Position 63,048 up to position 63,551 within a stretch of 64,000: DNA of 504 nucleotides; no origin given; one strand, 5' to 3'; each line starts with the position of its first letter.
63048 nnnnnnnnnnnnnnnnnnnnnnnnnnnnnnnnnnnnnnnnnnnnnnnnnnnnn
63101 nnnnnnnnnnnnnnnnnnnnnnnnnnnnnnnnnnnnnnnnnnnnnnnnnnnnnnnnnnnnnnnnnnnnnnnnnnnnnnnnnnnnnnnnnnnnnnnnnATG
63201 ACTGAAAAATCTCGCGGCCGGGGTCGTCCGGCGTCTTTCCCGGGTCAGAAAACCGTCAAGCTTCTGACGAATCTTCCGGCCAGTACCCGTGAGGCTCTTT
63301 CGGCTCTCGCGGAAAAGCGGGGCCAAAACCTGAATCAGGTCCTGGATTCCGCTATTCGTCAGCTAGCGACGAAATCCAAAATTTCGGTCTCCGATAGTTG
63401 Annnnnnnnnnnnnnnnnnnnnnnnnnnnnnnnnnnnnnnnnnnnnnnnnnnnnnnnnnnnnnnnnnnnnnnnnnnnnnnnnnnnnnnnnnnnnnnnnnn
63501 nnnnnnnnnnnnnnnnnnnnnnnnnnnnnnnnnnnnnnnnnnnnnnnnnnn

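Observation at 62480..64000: Abrupt GC-rich island with dense hairpins, an AT-hook/RHH regulator and a partial ORF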

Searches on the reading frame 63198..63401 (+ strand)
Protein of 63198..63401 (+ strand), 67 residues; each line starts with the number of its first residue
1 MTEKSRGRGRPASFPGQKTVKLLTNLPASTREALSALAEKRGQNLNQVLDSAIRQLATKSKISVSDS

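Call 9: search_protein_families(library=pfam, proteins=[window:63198-63401:+], max_evalue=0.1)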
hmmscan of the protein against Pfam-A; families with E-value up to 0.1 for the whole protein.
window:63198-63401:+ (67 aa): 1 family
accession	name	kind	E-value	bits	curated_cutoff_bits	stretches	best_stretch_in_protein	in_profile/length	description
PF22567.2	UBA_9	-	0.0085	16.4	27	1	23-50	12-38/43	UBA-like domain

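Call 10: find_encoding_contigs(protein=window:63198-63401:+, flank=10000, max_places=10)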
Protein window:63198-63401:+ (67 aa): 2 contigs read that carry it; 1 place shown.
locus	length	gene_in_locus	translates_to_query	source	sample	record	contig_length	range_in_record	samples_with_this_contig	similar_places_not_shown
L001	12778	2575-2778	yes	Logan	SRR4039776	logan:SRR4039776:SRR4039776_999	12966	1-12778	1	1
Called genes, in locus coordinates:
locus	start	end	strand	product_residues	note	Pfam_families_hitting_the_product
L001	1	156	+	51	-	?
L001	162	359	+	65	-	-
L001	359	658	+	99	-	-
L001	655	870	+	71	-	-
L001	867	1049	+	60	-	-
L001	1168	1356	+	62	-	-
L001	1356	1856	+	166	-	-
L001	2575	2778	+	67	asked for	-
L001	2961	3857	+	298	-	PF06067:DUF932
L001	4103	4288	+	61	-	-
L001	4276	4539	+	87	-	-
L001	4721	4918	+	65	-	-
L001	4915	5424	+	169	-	-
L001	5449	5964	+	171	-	PF10263:SprT-like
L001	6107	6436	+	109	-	-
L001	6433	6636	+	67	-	-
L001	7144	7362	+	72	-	-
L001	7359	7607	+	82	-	-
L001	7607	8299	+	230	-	PF17338:GP88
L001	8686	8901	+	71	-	-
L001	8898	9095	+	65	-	-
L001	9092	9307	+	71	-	-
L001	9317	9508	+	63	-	-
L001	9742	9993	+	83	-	-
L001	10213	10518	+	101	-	-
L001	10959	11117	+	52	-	-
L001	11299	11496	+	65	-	-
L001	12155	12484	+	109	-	-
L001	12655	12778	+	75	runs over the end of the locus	-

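Call 16: find_related_loci(query=L001:2856-3857:+, collection=viral_contigs, flank=10000)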
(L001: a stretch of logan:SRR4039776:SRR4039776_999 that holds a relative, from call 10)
Query L001:2856-3857:+ (333 aa) in viral_contigs; peptide patterns used: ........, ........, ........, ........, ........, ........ (x = any residue, [..] = any of these).
9 stretches matched a pattern, but none encodes a relative of the query by tblastn (E <= 1e-3).

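Call 17: find_related_loci(query=window:63198-63401:+, collection=viral_contigs, flank=10000)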
Query window:63198-63401:+ (67 aa) in viral_contigs; peptide patterns used: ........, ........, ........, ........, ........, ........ (x = any residue, [..] = any of these).
18 stretches matched a pattern, but none encodes a relative of the query by tblastn (E <= 1e-3).

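Call 18: find_homologous_proteins(query=L001:2856-3857:+)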
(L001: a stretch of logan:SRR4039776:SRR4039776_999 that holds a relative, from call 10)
Query L001:2856-3857:+ (333 aa): 8 proteins with E <= 0.001 among 1033 candidates.
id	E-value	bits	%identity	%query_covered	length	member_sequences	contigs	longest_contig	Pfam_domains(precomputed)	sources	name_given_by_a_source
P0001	5.8e-199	678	100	89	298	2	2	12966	PF06067.17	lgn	-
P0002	9.4e-116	405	70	73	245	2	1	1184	PF06067.17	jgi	jgi:hypothetical protein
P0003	2.2e-92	328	61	73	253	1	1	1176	PF06067.17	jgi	jgi:hypothetical protein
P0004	2.4e-79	285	46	98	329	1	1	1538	-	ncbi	-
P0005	2.6e-63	232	42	95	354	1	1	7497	PF06067.17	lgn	-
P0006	3.2e-63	232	40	97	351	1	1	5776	PF06067.17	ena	-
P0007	3.2e-62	229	42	96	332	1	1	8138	PF06067.17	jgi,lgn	-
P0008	1.2e-58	217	38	97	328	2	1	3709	-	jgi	jgi:hypothetical protein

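Call 19: find_encoding_contigs(protein=P0007, flank=10000)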
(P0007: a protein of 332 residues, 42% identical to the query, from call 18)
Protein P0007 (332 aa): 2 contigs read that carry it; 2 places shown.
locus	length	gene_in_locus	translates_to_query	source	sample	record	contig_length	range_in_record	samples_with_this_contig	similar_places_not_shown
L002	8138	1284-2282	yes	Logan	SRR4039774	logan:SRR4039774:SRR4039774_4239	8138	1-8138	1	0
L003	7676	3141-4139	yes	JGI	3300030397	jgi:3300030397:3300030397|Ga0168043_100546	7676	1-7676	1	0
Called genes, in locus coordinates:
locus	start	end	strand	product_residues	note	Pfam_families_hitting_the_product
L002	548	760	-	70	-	-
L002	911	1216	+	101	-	-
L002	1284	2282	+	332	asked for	PF06067:DUF932 (weak)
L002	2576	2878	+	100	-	-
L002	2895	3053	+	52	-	-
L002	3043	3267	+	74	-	-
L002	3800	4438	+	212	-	PF17338:GP88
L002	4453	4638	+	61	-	-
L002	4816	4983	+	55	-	-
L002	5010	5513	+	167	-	-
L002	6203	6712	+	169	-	-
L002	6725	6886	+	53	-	-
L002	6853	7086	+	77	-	-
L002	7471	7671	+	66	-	-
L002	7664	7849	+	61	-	-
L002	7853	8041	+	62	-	-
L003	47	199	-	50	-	-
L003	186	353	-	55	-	-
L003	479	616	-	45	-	-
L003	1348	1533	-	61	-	-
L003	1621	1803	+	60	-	-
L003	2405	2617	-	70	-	-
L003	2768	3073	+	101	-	-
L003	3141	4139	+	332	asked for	PF06067:DUF932 (weak)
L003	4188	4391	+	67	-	-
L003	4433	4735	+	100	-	-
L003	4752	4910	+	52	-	-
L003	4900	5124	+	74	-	-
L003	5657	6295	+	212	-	PF17338:GP88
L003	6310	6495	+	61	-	-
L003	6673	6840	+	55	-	-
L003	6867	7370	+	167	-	-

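Call 20: find_encoding_contigs(protein=P0005, flank=10000)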
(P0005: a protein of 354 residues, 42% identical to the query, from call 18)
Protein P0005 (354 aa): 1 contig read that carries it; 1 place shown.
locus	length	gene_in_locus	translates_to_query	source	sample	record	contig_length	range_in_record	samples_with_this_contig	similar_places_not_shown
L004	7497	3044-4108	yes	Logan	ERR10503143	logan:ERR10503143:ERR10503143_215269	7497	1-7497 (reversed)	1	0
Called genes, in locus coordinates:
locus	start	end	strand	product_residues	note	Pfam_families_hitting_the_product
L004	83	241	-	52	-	PF25708:Phage_T7_Gp5_9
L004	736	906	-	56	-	-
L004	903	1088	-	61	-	-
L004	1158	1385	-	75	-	-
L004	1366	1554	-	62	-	-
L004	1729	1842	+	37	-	-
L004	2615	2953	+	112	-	-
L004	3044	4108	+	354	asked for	PF06067:DUF932 (weak)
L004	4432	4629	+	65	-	-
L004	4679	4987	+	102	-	-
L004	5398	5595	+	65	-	-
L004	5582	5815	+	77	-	-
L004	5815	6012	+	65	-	-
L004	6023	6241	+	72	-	-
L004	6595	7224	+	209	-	PF17338:GP88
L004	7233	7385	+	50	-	-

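Call 21: find_encoding_contigs(protein=P0006, flank=10000)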
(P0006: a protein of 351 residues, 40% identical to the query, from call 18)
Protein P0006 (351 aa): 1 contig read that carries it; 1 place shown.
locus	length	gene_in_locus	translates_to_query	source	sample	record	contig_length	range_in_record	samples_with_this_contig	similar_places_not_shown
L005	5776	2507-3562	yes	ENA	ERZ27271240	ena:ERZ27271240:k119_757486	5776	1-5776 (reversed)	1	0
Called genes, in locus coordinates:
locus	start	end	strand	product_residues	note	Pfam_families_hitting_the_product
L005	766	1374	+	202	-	PF13392:HNH_3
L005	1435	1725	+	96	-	-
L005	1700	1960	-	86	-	-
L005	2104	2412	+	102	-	-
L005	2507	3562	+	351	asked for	PF06067:DUF932 (weak)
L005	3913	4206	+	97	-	-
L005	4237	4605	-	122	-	-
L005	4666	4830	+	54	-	-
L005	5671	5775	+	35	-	?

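Call 28: search_dna_similar(query=L001:2856-3857:+, collection=phages, mode=protein, max_rows=25, max_evalue=0.001)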
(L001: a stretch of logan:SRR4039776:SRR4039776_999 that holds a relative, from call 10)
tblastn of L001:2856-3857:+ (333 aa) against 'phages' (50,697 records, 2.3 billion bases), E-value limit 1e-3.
Records with a match: 1; places in all: 1; records where one place covers at least 80% of the query: 0.
Best place of each record, by identity: <60% 1.
By first word of the organism name: Nocardia 1.
By host as written in the record: Nocardia transvalensis 1.
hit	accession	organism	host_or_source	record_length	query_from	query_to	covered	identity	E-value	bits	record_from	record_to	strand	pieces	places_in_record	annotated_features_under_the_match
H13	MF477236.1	Nocardia phage NTR1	Nocardia transvalensis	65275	76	287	64%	26.0%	2e-4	49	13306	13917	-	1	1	hypothetical protein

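Call 45: find_related_loci(query=A2, collection=metagenome_contigs, flank=10000)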
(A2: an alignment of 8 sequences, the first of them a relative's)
Query A2 (333 aa) in metagenome_contigs; peptide patterns used: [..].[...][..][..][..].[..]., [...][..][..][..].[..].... (x = any residue, [..] = any of these).
127 stretches matched a pattern; 3 encode a relative of the query (tblastn E <= 1e-3); 3 distinct loci.
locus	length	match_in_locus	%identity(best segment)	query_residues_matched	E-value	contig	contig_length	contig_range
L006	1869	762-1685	38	13-328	1e-72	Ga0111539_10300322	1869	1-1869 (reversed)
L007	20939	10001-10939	41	13-328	1e-74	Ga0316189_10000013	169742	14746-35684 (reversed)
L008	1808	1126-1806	35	7-223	7e-40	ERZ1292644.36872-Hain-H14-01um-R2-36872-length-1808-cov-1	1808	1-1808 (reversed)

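Call 46: find_related_loci(query=A2, collection=viral_contigs, flank=10000)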
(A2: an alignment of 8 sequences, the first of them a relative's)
Query A2 (333 aa) in viral_contigs; peptide patterns used: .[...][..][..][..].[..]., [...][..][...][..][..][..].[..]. (x = any residue, [..] = any of these).
30 stretches matched a pattern; 1 encode a relative of the query (tblastn E <= 1e-3); 1 distinct loci.
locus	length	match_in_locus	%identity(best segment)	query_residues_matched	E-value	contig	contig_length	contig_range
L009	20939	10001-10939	41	13-328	1e-74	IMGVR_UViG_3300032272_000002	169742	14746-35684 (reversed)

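Call 59: find_homologous_proteins(query=window:63198-63401:+, max_evalue=0.01)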
Query window:63198-63401:+ (67 aa): 3 proteins with E <= 0.01 among 4 candidates.
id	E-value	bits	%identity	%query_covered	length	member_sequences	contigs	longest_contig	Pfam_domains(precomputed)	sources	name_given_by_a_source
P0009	2.5e-33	129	100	100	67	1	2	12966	-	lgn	-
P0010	3.5e-13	66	67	73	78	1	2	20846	-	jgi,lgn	jgi:hypothetical protein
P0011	1.5e-8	52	57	78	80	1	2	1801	-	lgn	-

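Call 60: find_encoding_contigs(protein=P0010, flank=10000)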
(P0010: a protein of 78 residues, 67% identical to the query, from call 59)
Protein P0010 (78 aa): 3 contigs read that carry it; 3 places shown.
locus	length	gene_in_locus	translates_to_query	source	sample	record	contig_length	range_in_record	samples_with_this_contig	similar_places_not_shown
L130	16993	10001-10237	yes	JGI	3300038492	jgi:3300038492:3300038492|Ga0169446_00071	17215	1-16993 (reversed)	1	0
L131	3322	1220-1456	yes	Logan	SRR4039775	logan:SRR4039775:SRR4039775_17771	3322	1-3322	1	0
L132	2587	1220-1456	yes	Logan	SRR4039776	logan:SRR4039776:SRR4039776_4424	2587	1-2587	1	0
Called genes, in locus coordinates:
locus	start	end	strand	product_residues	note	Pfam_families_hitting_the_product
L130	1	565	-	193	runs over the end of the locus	PF00293:NUDIX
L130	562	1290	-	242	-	PF00149:Metallophos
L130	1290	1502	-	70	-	-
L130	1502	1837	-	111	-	-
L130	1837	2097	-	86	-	-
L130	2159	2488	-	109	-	-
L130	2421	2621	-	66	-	PF09723:Zn_ribbon_8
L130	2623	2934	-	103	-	-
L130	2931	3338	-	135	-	-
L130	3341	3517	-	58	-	-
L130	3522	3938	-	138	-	-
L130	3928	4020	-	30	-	-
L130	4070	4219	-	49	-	-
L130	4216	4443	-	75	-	-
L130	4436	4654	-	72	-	-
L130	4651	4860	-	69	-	-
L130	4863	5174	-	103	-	-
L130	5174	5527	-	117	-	-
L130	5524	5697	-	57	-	-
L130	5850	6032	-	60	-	-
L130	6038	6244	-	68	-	-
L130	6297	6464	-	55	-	-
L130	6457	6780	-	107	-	-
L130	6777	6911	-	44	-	-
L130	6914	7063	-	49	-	-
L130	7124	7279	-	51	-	-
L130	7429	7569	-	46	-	-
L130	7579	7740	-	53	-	-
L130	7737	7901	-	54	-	-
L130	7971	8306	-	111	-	-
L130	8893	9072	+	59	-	-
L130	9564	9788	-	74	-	-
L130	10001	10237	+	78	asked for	-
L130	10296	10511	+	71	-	-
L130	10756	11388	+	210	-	PF17338:GP88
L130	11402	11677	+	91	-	-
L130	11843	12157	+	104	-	-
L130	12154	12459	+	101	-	-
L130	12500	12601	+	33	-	-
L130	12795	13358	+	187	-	-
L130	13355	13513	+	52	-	-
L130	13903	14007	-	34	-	-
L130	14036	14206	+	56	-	-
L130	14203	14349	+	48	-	-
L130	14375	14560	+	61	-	-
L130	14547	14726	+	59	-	-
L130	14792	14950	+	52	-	-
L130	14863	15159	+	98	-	-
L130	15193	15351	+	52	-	-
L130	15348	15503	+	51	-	-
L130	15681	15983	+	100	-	-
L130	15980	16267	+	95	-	-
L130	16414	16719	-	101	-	-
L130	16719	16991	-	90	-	?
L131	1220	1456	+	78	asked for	-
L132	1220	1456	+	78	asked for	-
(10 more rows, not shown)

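Call 71: search_solved_structures(query=A5, max_evalue=10, show_alignments=3)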
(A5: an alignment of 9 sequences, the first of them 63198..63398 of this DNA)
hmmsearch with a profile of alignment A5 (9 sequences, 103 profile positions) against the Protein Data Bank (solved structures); distinct sequences matched with E-value up to 10: 8.
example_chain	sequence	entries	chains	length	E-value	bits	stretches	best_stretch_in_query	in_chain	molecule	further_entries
6a6x_C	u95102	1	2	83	0.023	18.2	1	34-99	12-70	Antitoxin MazE7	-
7fse_A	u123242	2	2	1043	0.054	17.1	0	10-30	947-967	Reverse gyrase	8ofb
7fsf_A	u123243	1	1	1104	0.058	17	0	10-30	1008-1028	Reverse gyrase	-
4ddt_A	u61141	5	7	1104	0.059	16.9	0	10-30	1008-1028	Reverse gyrase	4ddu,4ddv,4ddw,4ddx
3kcw_A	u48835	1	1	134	0.24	15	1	12-39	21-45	immunomodulatory protein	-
7wdm_A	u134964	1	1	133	0.24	15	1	12-39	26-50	Immunomodulatory protein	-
4eef_G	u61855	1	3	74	0.63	13.6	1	3-51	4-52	F-HB80.4, DESIGNED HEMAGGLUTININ BINDING PROTEIN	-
9dvi_B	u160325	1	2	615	3.5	11.3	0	64-97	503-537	Chaperone protein DnaK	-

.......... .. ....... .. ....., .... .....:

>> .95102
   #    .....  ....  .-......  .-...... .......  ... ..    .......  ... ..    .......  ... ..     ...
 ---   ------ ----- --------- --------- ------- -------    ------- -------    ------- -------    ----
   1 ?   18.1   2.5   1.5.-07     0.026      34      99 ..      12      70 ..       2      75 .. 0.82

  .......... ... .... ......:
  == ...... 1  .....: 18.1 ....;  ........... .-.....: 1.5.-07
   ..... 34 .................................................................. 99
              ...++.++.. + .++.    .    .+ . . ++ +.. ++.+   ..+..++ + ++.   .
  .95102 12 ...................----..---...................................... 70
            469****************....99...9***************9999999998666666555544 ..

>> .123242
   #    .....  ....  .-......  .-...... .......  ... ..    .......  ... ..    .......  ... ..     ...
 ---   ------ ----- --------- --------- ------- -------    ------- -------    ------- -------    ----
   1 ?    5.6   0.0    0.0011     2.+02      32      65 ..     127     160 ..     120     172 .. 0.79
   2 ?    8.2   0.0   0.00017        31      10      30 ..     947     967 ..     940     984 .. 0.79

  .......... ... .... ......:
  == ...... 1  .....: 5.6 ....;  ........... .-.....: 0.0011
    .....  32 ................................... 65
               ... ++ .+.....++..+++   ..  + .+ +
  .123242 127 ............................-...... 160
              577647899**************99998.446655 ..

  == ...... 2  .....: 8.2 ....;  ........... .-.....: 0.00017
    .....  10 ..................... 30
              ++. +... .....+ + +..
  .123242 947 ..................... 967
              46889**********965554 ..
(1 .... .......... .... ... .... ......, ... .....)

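Call 72: search_protein_families(library=pfam, alignment_id=A5, max_evalue=1)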
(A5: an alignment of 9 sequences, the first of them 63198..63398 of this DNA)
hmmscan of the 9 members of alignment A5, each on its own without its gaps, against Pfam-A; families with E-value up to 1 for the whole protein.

A. member 1, window:63198-63398:+ (67 aa): 2 families
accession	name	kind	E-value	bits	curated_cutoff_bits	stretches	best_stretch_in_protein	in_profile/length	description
PF22567.2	UBA_9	-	0.0085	16.4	27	1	23-50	12-38/43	UBA-like domain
PF01402.27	RHH_1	-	0.19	12.2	20.5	1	26-57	6-37/39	Ribbon-helix-helix protein, copG family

B. families by the number of members that match (of 9 scanned): 9 families
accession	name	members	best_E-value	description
PF22567.2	UBA_9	2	0.0085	UBA-like domain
PF24751.1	DUF7696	1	0.0063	Family of unknown function (DUF7696)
PF08369.16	PCP_red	1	0.014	Proto-chlorophyllide reductase 57 kD subunit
PF21854.2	Treslin_N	1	0.037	Treslin, N-terminal domain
PF09537.16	DUF2383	1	0.066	Domain of unknown function (DUF2383)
PF03869.20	Arc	1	0.079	Arc-like DNA binding domain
PF20058.4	DUF6457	1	0.12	Domain of unknown function (DUF6457)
PF12618.13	PHF20_AT-hook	1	0.15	PHD finger protein 20, AT-hook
PF01402.27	RHH_1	1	0.19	Ribbon-helix-helix protein, copG family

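Call 78: search_solved_structures(query=A2, max_evalue=1)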
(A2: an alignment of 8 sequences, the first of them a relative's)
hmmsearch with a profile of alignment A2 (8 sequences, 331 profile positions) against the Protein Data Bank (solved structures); distinct sequences matched with E-value up to 1: 3.
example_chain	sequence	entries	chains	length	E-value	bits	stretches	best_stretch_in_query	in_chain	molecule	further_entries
4jlr_S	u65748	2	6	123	0.13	14.7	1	174-244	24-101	RSV_1Isea designed scaffold | Epitope Scaffold rsv_1isea_FFL_001_C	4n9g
1n0r_A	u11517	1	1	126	0.39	13.2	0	112-149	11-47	4 ankyrin repeats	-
1wdf_A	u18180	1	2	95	0.99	11.8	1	195-237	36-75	E2 glycoprotein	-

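Call 79: search_protein_families(library=padloc, proteins=[L001:2856-3854:+, window:63198-63398:+, L001:12155-12481:+, L001:3912-4103:+], max_evalue=0.1)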
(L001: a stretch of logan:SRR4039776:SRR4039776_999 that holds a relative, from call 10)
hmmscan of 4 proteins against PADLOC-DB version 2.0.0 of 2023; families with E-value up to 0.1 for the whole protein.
L001:2856-3854:+ (333 aa): 0 families

window:63198-63398:+ (67 aa): 0 families

L001:12155-12481:+ (109 aa): 0 families

L001:3912-4103:+ (64 aa): 0 families

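Call 81: predict_structure(alignment_id=A6)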
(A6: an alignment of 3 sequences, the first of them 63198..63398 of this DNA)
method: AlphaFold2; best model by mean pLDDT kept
length: 67 residues; sequences in the alignment: 3
mean_pLDDT: 65.5   pTM: 0.37
mean pLDDT of the five models: 65.5, 62.1, 62.0, 61.5, 60.4
residues with pLDDT >= 90: 0; 70-90: 31; 50-70: 28; < 50: 8
segments of 3 or more residues with pLDDT < 50: 1-3, 65-67
pLDDT, mean of each block of 10 residues (from residue 1): 51 53 68 81 79 72 50
secondary structure, 60 per line:
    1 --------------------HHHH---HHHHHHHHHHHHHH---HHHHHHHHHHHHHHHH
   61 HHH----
elements in order: H21-24 H28-41 H45-63

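Call 82: predict_structure(alignment_id=A7)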
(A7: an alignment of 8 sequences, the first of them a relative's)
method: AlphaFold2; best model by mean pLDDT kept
length: 298 residues; sequences in the alignment: 8
mean_pLDDT: 66.0   pTM: 0.55
mean pLDDT of the five models: 66.0, 65.2, 64.6, 61.9, 58.9
residues with pLDDT >= 90: 0; 70-90: 126; 50-70: 139; < 50: 33
segments of 3 or more residues with pLDDT < 50: 37-41, 258-279
pLDDT, mean of each block of 10 residues (from residue 1): 61 59 62 56 52 69 75 62 76 66 76 67 61 58 62 66 69 81 87 74 63 63 79 70 84 57 36 37 76 81
secondary structure, 60 per line:
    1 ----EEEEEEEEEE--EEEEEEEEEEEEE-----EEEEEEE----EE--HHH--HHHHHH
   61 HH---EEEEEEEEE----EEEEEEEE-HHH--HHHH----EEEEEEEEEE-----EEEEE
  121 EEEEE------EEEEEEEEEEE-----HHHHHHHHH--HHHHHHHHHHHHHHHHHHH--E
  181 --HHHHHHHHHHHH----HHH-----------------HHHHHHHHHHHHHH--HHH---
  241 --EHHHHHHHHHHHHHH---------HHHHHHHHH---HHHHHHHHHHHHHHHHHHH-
elements in order: E5-14 E17-29 E35-41 H55-62 E66-74 E79-86 H93-96 E101-110 E116-125 E132-142 H148-156 H159-177 H183-194 H219-232 H244-257 H267-275 H279-297

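Call 85: find_encoding_contigs(protein=P0011, flank=10000)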
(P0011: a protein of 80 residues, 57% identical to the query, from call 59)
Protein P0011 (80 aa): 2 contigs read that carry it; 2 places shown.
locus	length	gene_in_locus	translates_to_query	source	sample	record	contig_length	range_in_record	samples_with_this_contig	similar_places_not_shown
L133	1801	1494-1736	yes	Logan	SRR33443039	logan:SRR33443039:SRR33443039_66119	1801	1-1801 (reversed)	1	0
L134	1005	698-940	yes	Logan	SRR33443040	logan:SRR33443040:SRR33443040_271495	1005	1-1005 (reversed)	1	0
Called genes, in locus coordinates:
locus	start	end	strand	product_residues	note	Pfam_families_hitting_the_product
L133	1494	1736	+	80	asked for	-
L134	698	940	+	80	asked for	-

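Call 86: find_encoding_contigs(protein=P0004, flank=10000)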
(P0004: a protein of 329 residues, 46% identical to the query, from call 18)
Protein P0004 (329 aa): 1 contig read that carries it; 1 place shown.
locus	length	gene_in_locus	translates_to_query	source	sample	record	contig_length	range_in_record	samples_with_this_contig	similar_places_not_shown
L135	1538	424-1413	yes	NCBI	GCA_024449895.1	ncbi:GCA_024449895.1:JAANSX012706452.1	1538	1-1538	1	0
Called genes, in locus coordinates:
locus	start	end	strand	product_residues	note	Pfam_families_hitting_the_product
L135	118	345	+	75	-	-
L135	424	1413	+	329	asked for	-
